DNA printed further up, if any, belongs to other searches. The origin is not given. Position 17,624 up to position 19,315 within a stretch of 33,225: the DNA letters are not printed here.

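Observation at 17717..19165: Stand-alone 463-aa protein with a wHTH-like segment, five CxxC pairs and two tandem, complementarily degenerate PD-(D/E)xK-like domains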

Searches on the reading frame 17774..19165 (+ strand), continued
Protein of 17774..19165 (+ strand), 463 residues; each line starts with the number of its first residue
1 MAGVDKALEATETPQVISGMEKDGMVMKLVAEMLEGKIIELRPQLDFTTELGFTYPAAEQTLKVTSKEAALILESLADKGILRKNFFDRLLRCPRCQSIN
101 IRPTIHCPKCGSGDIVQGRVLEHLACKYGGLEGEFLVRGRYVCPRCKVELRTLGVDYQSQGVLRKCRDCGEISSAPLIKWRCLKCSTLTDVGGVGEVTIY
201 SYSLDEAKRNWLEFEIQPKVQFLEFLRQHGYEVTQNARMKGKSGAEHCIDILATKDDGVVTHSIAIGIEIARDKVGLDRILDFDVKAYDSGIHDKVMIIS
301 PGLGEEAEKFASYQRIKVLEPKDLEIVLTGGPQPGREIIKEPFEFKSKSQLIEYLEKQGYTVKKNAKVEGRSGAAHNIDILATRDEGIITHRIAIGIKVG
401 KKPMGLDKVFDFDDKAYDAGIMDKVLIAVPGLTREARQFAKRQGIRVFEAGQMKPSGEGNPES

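Call 49: find_homologous_proteins(query=P0189, max_evalue=0.00001)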
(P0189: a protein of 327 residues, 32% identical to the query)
Query P0189 (327 aa): 60 proteins with E <= 0.00001 among 5963 candidates.
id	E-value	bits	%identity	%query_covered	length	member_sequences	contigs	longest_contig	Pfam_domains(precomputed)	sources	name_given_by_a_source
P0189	1.1e-215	732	100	100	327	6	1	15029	PF18551.7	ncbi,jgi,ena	-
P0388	2.0e-161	554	72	100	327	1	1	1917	PF18551.7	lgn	-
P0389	2.0e-118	413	55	97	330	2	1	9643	PF18551.7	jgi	-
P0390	6.6e-111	388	53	99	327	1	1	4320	PF18551.7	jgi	jgi:transposase-like protein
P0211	2.2e-92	327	46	98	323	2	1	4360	PF18551.7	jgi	-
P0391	9.1e-92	325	49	98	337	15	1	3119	PF18551.7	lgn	-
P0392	6.5e-91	323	48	98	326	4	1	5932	PF18551.7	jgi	jgi:hypothetical protein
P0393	1.0e-87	312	47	98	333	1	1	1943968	PF18551.7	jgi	-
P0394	3.0e-87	311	48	95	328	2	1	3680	PF18551.7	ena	-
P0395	6.2e-87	309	47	96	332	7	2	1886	PF18551.7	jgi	jgi:hypothetical protein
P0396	6.6e-87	309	46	99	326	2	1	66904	PF18551.7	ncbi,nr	ncbi:hypothetical protein KEJ37_00680 [Candidatus Bathyarchaeota archaeon]|nr:hypothetical protein [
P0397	4.6e-86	307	45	99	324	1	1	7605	PF18551.7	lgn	-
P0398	6.7e-86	306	47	97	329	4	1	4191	PF18551.7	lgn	-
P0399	3.7e-85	304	47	97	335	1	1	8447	PF18551.7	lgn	-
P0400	5.4e-85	303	46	97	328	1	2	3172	PF18551.7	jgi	-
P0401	1.1e-84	302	46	98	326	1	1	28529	PF18551.7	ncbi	ncbi:MAG: hypothetical protein QXJ02_00155 [Candidatus Bathyarchaeia archaeon]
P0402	6.2e-84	300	46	98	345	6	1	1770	PF18551.7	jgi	jgi:hypothetical protein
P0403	8.4e-84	299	45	98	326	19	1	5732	PF18551.7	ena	-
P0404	9.0e-84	299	45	98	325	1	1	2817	PF18551.7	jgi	jgi:transcription elongation factor Elf1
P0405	1.1e-83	299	44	98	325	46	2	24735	PF18551.7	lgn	-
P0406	2.2e-83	298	45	97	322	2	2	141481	PF18551.7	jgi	jgi:hypothetical protein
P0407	9.8e-82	292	43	99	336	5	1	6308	PF18551.7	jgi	jgi:Thaumarchaeal output domain 1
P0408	1.1e-81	292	45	96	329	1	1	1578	PF18551.7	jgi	jgi:hypothetical protein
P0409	1.4e-81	292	44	98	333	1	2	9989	PF18551.7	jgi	jgi:transcription elongation factor Elf1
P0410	1.9e-81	291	44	98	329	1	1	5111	PF18551.7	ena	-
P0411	2.2e-81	291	45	97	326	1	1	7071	PF18551.7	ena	-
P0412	3.0e-81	291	45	97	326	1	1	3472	PF18551.7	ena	-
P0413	5.6e-81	290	45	97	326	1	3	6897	PF18551.7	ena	-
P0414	5.6e-81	290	43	98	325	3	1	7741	PF18551.7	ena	-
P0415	7.7e-81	289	45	97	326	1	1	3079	PF18551.7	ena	-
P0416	1.2e-80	289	44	98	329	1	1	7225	PF18551.7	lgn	-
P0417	2.0e-80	288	44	97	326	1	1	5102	PF18551.7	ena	-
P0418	2.7e-80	288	43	98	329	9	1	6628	PF18551.7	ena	-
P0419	2.8e-80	288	46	96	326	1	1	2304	PF18551.7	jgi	jgi:hypothetical protein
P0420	3.8e-80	287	44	97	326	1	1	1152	PF18551.7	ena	-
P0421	6.6e-80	286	45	98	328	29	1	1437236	PF18551.7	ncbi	ncbi:MAG: hypothetical protein ABSB89_06835 [Candidatus Bathyarchaeia archaeon]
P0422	1.0e-79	286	43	98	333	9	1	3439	PF18551.7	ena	-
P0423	1.0e-79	286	44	98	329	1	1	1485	PF18551.7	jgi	jgi:transcription elongation factor Elf1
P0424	1.9e-79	285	44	96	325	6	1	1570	PF18551.7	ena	-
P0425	2.3e-79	285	44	98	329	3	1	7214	PF18551.7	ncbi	-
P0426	5.2e-79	283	43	98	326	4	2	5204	PF18551.7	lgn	-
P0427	7.9e-79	283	45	97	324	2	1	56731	PF18551.7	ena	-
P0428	8.6e-79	283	46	93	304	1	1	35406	PF18551.7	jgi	jgi:hypothetical protein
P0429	8.7e-79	283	44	97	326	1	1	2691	PF18551.7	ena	-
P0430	8.9e-79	283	44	97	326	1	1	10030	PF18551.7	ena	-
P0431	1.5e-78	282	43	96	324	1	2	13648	PF18551.7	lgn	-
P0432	3.2e-78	281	44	97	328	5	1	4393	PF18551.7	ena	-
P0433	4.0e-78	281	44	96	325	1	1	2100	PF05605.19,PF18551.7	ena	-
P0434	1.8e-77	278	44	96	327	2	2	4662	PF18551.7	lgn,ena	-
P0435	1.1e-76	276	46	91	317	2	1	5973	PF18551.7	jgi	-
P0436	3.4e-75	271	43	93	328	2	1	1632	PF18551.7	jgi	jgi:hypothetical protein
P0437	8.1e-75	270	49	78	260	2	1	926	PF18551.7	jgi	-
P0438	1.8e-74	269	42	97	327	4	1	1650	PF05605.19,PF18551.7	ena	-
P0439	1.4e-72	262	42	98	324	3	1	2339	PF18551.7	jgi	jgi:hypothetical protein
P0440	3.6e-72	261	42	98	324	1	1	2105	PF18551.7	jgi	jgi:hypothetical protein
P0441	2.1e-69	252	40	96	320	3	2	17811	PF18551.7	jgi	-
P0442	2.8e-62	228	40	89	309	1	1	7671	PF18551.7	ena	-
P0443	2.3e-49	186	43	66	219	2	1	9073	PF18551.7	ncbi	ncbi:MAG: hypothetical protein P8X97_05835, partial [Candidatus Bathyarchaeota archaeon]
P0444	2.2e-48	183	31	99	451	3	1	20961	PF18551.7,PF04471.19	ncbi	-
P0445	9.5e-23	99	29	82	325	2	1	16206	PF18551.7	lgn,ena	-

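Call 52: find_encoding_contigs(protein=P0421, flank=10000, max_places=1)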
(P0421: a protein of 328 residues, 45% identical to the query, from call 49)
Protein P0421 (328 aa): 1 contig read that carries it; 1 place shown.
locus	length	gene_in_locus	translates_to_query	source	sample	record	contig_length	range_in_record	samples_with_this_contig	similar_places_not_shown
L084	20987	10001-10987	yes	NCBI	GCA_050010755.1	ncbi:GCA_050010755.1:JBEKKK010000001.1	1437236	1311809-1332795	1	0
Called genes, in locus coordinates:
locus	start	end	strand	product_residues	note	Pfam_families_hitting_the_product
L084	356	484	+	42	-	PF23477:zf_Tbcl_2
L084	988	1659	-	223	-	PF01435:Peptidase_M48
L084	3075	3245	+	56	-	-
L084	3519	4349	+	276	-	PF01145:Band_7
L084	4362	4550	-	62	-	-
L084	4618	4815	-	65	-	PF09962:DUF2196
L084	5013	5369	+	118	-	-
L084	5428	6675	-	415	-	PF03453:MoeA_N, PF00994:MoCF_biosynth, PF03454:MoeA_C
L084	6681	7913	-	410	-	PF03453:MoeA_N, PF00994:MoCF_biosynth, PF03454:MoeA_C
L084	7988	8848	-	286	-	PF01261:AP_endonuc_2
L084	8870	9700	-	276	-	-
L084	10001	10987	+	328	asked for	PF18551:TackOD1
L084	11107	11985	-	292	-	PF00892:EamA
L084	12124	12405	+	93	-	-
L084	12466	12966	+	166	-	PF03358:FMN_red (faint), PF00258:Flavodoxin_1 (faint)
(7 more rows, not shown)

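Call 53: find_encoding_contigs(protein=P0393, flank=10000, max_places=1)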
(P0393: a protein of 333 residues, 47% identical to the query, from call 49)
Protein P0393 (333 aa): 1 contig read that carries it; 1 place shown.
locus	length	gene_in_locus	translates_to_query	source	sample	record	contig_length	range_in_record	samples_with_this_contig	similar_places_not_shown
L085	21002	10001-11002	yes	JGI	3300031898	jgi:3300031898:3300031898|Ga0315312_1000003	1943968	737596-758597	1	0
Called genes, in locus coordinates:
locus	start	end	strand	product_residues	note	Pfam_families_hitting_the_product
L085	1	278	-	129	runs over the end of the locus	PF03551:PadR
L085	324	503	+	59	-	-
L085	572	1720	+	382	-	PF13404:HTH_AsnC-type (faint), PF13412:HTH_24 (faint)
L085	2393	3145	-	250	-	PF05048:NosD, PF13229:Beta_helix, PF00404:Dockerin_1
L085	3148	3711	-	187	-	PF22842:Pel9A-like_beta_helix (weak), PF05048:NosD (weak), PF13229:Beta_helix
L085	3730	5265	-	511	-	PF00082:Peptidase_S8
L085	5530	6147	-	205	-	PF07705:CARDB, PF00404:Dockerin_1 (weak)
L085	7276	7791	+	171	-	-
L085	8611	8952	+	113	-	-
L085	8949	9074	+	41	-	-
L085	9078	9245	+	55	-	-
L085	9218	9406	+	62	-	-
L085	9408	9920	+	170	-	-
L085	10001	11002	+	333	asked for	PF18551:TackOD1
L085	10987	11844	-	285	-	-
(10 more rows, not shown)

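Call 54: find_encoding_contigs(protein=P0406, flank=10000, max_places=1)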
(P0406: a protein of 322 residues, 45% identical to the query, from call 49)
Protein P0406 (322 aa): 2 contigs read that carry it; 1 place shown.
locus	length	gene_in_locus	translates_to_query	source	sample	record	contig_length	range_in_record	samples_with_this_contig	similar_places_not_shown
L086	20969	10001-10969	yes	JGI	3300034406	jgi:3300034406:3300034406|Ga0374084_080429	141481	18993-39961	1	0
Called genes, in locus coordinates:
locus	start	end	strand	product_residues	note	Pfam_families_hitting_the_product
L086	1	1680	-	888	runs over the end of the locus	PF03104:DNA_pol_B_exo1, PF00136:DNA_pol_B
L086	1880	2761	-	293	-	PF00491:Arginase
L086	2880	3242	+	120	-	-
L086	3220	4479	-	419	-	PF03453:MoeA_N, PF00994:MoCF_biosynth, PF03454:MoeA_C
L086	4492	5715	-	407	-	PF03453:MoeA_N, PF00994:MoCF_biosynth, PF03454:MoeA_C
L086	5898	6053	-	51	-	-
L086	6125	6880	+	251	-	PF09754:PAC2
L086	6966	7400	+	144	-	PF00828:Ribosomal_L27A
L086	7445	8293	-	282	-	-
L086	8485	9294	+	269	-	PF02830:V4R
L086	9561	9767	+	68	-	-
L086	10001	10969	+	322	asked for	PF18551:TackOD1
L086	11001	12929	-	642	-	-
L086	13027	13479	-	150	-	-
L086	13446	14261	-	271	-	PF00482:T2SSF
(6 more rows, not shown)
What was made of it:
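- Two of three Bathyarchaeia homologue loci sit next to T2SSE plus two T2SSF genes (calls 52-54).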

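Call 62: find_encoding_contigs(protein=P0002, flank=10000, max_places=2)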
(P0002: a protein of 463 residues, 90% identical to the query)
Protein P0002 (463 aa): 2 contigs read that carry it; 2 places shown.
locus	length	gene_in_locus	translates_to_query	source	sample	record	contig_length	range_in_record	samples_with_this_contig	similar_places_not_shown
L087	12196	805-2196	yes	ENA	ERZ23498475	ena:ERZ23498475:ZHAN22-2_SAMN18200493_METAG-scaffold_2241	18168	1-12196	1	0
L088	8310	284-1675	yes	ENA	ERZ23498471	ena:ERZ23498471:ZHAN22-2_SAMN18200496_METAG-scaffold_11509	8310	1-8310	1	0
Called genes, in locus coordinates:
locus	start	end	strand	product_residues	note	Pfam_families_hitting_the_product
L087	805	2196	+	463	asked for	PF18551:TackOD1, PF04471:Mrr_cat (faint)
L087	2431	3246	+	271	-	PF00753:Lactamase_B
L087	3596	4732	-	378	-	PF02771:Acyl-CoA_dh_N, PF02770:Acyl-CoA_dh_M, PF00441:Acyl-CoA_dh_1, PF08028:Acyl-CoA_dh_2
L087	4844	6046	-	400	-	PF02771:Acyl-CoA_dh_N, PF02770:Acyl-CoA_dh_M, PF00441:Acyl-CoA_dh_1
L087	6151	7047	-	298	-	PF00106:adh_short, PF08659:KR, PF13561:adh_short_C2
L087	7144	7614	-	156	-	PF01575:MaoC_dehydratas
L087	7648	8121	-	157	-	PF13452:FAS1_DH_region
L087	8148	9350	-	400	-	PF00108:Thiolase_N, PF22691:Thiolase_C_1, PF02803:Thiolase_C (weak)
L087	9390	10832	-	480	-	PF08541:ACP_syn_III_C (weak), PF01796:OB_ChsH2_C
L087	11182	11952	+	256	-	PF02737:3HCDH_N, PF00725:3HCDH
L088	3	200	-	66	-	?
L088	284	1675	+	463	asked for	PF18551:TackOD1, PF04471:Mrr_cat (faint)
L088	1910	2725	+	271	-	PF00753:Lactamase_B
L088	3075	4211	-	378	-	PF02771:Acyl-CoA_dh_N, PF02770:Acyl-CoA_dh_M, PF00441:Acyl-CoA_dh_1, PF08028:Acyl-CoA_dh_2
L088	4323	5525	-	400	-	PF02771:Acyl-CoA_dh_N, PF02770:Acyl-CoA_dh_M, PF00441:Acyl-CoA_dh_1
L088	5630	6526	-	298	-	PF00106:adh_short, PF08659:KR, PF13561:adh_short_C2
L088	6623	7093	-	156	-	PF01575:MaoC_dehydratas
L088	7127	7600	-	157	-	PF13452:FAS1_DH_region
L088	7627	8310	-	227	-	?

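Call 63: find_encoding_contigs(protein=window:17774-19165:+, flank=10000, max_places=3)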
Protein window:17774-19165:+ (463 aa): no gene with exactly this product is on record in the collection.
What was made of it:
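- Tried and rejected: An exact look-up of the window protein in the contig index found it is not on record (call 63).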

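Call 66: search_protein_families(library=padloc, proteins=[window:17774-19165:+], max_evalue=0.01)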
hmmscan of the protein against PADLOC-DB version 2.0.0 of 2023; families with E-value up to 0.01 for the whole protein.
window:17774-19165:+ (463 aa): 2 families
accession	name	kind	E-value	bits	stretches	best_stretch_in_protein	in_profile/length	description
PDLC04815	PDC-S02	-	0.00023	18.6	1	338-447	200-306/346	-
PDLC01691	Cas12f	-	0.0046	14.9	0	160-200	285-326/332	CAS-V-F; effector__SPE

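Call 67: search_protein_families(library=phrogs, proteins=[window:17774-19165:+], max_evalue=0.001)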
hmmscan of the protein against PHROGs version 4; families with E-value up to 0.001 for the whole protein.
window:17774-19165:+ (463 aa): 2 families
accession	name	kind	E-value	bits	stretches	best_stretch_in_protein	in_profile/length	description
phrog_15682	-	unknown function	0.00025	22.2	0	350-374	32-56/64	-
phrog_1347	-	unknown function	0.00055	19.8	0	350-388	177-216/417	-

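Call 69: search_protein_families(library=pfam, proteins=[P0188, P0192, P0200, P0205, P0228, P0245, P0253, P0170, P0203, P0158], max_evalue=0.001)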
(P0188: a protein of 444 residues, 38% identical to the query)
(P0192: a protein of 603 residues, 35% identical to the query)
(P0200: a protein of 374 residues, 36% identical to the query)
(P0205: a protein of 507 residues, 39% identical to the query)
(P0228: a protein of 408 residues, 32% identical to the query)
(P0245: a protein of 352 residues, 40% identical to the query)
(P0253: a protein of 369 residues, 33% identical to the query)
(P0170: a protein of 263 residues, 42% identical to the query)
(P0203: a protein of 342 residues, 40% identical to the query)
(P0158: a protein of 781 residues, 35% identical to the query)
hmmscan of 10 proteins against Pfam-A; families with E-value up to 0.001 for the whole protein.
P0188 (444 aa): 3 families
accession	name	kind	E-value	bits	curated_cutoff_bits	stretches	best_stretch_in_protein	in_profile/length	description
PF05157.20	MshEN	-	1.4e-16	60.7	23.1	1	288-361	12-86/90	MshEN domain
PF00437.27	T2SSE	-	4.7e-10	39.1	24.9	1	387-440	2-55/370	Type II/IV secretion system protein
PF04471.18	Mrr_cat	-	0.00027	21.5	21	0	19-125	16-114/115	Restriction endonuclease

P0192 (603 aa): 2 families
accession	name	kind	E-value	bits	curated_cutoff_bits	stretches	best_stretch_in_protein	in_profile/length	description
PF05157.20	MshEN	-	6.2e-17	61.8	23.1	1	518-599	5-87/90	MshEN domain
PF04471.18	Mrr_cat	-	8.6e-07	29.5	21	0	17-124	12-114/115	Restriction endonuclease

P0200 (374 aa): 2 families
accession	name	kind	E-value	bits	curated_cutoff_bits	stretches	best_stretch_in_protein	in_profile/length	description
PF05157.20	MshEN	-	2.2e-17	63.3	23.1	1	286-357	12-84/90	MshEN domain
PF04471.18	Mrr_cat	-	1.8e-10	41.4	21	1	150-245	15-107/115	Restriction endonuclease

P0205 (507 aa): 2 families
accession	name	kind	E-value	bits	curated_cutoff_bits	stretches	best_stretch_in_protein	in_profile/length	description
PF00437.27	T2SSE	-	1.9e-29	102.9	24.9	1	383-506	4-127/370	Type II/IV secretion system protein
PF05157.20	MshEN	-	2.1e-15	56.9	23.1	1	284-355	12-84/90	MshEN domain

P0228 (408 aa): 0 families

P0245 (352 aa): 1 family
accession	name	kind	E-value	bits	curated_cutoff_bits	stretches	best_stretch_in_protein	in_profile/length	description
PF04471.18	Mrr_cat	-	1.9e-06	28.4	21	0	22-133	15-114/115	Restriction endonuclease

P0253 (369 aa): 0 families

P0170 (263 aa): 1 family
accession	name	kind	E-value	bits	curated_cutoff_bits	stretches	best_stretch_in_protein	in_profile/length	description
PF04471.18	Mrr_cat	-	6.1e-10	39.7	21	1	154-251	14-107/115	Restriction endonuclease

P0203 (342 aa): 3 families
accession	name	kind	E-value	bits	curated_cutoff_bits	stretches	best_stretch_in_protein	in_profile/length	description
PF18551.6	TackOD1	-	2e-38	132.2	32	1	132-318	4-188/188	Thaumarchaeal output domain 1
PF00072.30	Response_reg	-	7.8e-21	74.8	30.2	1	4-105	2-101/111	Response regulator receiver domain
PF12773.13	DZR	-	0.00038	21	27.3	0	251-299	9-44/45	Double zinc ribbon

P0158 (781 aa): 2 families
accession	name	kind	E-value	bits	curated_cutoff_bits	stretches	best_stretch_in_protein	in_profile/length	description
PF18551.6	TackOD1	-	3.1e-23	82.8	32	1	306-480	11-186/188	Thaumarchaeal output domain 1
PF00072.30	Response_reg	-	2.7e-20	73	30.2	2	7-117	2-110/111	Response regulator receiver domain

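Call 72: find_encoding_contigs(protein=P0312, flank=10000, max_places=1)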
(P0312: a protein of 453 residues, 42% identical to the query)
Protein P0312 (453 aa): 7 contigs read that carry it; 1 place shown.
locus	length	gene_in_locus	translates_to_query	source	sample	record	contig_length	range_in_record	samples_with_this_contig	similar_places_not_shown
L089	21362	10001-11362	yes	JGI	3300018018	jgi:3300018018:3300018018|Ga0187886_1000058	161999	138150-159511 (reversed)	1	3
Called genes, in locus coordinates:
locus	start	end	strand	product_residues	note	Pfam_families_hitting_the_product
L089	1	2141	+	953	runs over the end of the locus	PF08448:PAS_4, PF00989:PAS, PF08447:PAS_3, PF08448:PAS_4, PF13426:PAS_9, PF00989:PAS, PF08448:PAS_4, PF13426:PAS_9, +6 more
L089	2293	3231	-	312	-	-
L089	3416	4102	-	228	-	PF00589:Phage_integrase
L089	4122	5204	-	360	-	-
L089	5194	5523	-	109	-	-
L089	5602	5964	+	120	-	-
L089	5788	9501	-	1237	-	-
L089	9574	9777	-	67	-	PF12728:HTH_17 (weak)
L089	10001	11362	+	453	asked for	PF18551:TackOD1, PF04471:Mrr_cat (faint)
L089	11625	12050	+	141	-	-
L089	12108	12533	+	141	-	-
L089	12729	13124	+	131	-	-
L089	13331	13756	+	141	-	-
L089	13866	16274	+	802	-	PF05157:MshEN, PF00437:T2SSE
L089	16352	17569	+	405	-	PF28597:T2SSF_N, PF00482:T2SSF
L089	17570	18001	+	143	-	-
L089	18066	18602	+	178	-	PF07963:N_methyl (weak)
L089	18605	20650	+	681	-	-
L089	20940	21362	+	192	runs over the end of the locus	-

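Call 73: find_encoding_contigs(protein=P0374, flank=10000, max_places=1)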
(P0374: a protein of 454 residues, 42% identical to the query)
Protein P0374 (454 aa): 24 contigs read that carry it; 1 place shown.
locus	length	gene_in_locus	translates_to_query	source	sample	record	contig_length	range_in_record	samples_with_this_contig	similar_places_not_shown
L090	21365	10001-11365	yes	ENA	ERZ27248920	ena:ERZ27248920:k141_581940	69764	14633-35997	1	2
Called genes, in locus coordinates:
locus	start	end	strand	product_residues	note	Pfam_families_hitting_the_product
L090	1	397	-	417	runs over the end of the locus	PF13458:Peripla_BP_6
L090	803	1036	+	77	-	PF02597:ThiS (weak)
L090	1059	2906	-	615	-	PF02730:AFOR_N, PF01314:AFOR_C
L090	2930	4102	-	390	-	PF00465:Fe-ADH, PF13685:Fe-ADH_2, PF25137:ADH_Fe_C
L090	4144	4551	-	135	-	PF02036:SCP2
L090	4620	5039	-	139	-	-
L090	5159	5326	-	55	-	-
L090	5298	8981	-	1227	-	-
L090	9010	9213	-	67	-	PF12728:HTH_17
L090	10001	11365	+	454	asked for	PF18551:TackOD1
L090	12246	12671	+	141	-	-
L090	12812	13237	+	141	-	-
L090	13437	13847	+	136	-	-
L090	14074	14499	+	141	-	-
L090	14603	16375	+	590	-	PF04471:Mrr_cat (faint), PF05157:MshEN, PF00437:T2SSE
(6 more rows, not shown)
